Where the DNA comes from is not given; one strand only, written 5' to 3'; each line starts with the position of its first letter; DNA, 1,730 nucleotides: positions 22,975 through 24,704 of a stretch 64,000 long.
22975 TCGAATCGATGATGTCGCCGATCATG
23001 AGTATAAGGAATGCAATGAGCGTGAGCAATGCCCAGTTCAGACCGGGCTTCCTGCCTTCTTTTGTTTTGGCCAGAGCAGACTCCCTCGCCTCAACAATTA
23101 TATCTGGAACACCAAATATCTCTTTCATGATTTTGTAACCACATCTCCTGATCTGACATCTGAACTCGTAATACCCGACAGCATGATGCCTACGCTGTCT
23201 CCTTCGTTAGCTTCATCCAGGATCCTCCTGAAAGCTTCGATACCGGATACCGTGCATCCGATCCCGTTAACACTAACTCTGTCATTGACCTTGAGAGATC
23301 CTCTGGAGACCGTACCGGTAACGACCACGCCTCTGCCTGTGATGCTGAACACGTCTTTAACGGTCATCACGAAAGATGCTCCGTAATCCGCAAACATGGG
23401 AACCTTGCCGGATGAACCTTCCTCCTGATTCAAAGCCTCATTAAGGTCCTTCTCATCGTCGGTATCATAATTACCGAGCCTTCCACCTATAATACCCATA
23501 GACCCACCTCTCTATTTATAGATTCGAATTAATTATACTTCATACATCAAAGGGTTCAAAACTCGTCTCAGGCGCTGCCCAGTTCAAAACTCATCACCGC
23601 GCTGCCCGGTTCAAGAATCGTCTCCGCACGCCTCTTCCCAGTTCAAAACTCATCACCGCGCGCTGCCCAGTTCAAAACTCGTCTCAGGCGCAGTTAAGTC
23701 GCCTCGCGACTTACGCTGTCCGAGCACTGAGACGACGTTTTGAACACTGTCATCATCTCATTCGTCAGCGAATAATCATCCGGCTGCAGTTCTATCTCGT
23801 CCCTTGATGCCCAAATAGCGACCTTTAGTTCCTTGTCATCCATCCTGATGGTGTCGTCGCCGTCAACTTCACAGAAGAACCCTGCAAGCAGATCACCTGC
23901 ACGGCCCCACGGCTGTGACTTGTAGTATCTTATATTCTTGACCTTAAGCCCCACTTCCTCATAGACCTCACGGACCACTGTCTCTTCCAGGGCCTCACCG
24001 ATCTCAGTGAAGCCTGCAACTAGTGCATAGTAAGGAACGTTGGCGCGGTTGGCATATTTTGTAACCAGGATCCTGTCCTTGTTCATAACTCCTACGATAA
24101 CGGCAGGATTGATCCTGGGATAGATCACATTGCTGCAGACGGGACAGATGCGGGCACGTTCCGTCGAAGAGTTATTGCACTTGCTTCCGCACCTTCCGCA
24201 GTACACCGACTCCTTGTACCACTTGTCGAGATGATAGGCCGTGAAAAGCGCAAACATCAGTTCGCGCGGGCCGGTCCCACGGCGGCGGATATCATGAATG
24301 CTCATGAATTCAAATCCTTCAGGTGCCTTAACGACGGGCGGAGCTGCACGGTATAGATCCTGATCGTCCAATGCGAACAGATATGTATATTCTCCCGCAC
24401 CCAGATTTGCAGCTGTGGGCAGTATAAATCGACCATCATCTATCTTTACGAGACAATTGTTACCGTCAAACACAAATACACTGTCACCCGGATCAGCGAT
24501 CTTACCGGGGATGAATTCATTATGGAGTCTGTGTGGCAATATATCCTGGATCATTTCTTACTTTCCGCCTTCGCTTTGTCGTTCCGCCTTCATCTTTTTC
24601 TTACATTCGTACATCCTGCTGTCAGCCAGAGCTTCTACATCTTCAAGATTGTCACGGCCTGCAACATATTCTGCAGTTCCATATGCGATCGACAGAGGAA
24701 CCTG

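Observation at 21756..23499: Three-gene module: stand-alone EF-Tu domain-II protein translationally coupled to a CPBP/Abi protease, followed by a Gly-Gly-leader proline-rich peptide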

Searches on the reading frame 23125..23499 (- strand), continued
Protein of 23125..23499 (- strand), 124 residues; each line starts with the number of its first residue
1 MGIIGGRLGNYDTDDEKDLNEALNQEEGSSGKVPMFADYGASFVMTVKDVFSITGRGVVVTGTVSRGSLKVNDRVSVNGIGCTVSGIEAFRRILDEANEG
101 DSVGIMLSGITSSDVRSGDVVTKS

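Call 67: search_protein_families(library=phrogs, proteins=[window:23125-23499:-, P0160], max_evalue=0.001)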
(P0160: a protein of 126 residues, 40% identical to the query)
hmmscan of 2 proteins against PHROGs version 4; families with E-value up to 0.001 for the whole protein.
window:23125-23499:- (124 aa): 0 families

P0160 (126 aa): 0 families

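Call 78: list_cluster_members(proteins=[P0239, P0179, P0186, P0206, P0214, P0155, P0184, P0189, P0192, P0006])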
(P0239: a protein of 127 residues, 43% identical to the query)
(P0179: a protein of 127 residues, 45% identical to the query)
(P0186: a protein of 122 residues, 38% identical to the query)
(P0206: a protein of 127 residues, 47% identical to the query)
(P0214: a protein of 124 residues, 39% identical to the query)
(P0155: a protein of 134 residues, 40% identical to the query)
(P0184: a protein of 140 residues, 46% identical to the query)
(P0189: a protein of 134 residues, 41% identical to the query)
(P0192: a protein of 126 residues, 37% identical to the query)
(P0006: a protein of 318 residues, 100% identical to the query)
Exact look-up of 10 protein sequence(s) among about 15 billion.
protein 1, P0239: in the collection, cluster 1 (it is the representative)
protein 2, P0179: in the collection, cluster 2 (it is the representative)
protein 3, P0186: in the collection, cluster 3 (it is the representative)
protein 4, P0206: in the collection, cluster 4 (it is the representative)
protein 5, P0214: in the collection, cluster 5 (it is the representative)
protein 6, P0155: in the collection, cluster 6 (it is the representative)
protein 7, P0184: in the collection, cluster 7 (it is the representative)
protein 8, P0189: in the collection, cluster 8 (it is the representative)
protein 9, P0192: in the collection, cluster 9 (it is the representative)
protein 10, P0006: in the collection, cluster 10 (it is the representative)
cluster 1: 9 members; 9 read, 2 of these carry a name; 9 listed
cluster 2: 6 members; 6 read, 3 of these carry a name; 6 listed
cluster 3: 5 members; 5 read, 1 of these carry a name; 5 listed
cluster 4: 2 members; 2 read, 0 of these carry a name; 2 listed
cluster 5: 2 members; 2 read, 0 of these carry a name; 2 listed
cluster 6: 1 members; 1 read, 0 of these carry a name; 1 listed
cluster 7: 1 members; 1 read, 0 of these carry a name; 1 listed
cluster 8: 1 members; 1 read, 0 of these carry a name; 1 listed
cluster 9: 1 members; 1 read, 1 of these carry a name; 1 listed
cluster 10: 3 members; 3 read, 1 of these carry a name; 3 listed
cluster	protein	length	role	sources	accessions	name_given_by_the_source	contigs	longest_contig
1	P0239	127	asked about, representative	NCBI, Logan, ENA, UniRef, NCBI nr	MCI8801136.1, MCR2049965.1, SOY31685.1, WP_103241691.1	EF-Tu/IF-2/RF-3 family GTPase [Acetatifactor muris] | Elongation factor Tu n=1 Tax=Acetatifactor muris TaxID=879566 RepID=A0A2K4ZML6_9FIRM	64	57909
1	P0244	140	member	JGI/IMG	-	translation elongation factor EF-Tu-like GTPase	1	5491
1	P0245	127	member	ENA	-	-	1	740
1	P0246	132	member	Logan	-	-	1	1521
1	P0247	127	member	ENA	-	-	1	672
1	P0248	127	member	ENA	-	-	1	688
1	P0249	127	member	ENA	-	-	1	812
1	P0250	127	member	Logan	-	-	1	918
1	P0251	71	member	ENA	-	-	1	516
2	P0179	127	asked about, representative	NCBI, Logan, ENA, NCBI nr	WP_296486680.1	EF-Tu/IF-2/RF-3 family GTPase [uncultured Acetatifactor sp.]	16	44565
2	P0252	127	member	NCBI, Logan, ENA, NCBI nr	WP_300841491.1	EF-Tu/IF-2/RF-3 family GTPase [uncultured Acetatifactor sp.]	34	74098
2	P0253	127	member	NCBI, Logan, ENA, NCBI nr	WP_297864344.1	EF-Tu/IF-2/RF-3 family GTPase [uncultured Acetatifactor sp.]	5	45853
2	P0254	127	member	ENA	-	-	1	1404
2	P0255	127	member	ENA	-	-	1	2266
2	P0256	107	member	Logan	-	-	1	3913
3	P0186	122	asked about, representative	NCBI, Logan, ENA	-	-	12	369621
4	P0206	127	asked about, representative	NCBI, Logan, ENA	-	-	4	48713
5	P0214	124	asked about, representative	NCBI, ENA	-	-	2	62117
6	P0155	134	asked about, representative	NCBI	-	-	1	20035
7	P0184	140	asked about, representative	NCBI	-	-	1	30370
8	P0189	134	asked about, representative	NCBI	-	-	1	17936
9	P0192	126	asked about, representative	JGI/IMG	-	translation elongation factor EF-Tu-like GTPase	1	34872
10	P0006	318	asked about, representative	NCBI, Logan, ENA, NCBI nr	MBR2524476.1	MAG: CPBP family intramembrane metalloprotease [Clostridiales bacterium] | CPBP family intramembrane metalloprotease [Clostridiales bacterium]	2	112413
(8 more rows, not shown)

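Call 84: predict_structure(alignment_id=A3)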
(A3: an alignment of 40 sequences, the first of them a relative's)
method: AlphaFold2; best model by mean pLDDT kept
length: 126 residues; sequences in the alignment: 40
mean_pLDDT: 83.1   pTM: 0.65
mean pLDDT of the five models: 83.1, 82.2, 82.3, 82.0, 81.7
residues with pLDDT >= 90: 79; 70-90: 8; 50-70: 30; < 50: 9
segments of 3 or more residues with pLDDT < 50: 29-36
pLDDT, mean of each block of 10 residues (from residue 1): 55 60 57 52 97 92 97 96 97 95 97 94 97
secondary structure, 60 per line:
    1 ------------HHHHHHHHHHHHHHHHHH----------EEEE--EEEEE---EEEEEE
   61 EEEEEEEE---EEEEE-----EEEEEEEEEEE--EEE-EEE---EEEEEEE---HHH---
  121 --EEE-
elements in order: H13-30 E41-44 E47-51 E55-68 E72-76 E82-92 E95-97 E99-101 E105-111 E123-125

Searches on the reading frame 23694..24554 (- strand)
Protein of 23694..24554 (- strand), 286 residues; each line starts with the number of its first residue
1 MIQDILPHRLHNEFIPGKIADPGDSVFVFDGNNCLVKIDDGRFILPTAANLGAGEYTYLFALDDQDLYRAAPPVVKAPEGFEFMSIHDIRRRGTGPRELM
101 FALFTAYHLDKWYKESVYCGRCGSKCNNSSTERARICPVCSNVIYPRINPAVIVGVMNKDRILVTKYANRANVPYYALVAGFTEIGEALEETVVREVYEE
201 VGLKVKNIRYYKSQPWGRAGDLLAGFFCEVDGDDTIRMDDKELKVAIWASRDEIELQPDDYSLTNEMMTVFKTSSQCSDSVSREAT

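Call 3: search_protein_families(library=pfam, proteins=[window:23694-24554:-], max_evalue=1)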
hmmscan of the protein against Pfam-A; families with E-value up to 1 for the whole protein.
window:23694-24554:- (286 aa): 4 families
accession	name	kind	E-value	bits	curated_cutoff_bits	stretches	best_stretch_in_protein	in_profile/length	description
PF00293.34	NUDIX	-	2.1e-16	60.6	21.1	1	150-261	4-128/134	NUDIX domain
PF09297.16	Zn_ribbon_NUD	-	2.2e-06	27.7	24.8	1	117-145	4-32/32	NADH pyrophosphatase zinc ribbon domain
PF23145.1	Zf_2nd_IFT121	-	0.08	13.1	25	1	116-142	16-42/45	IFT121, second zinc finger domain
PF12773.13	DZR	-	0.37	11.4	27.3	1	114-144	10-34/45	Double zinc ribbon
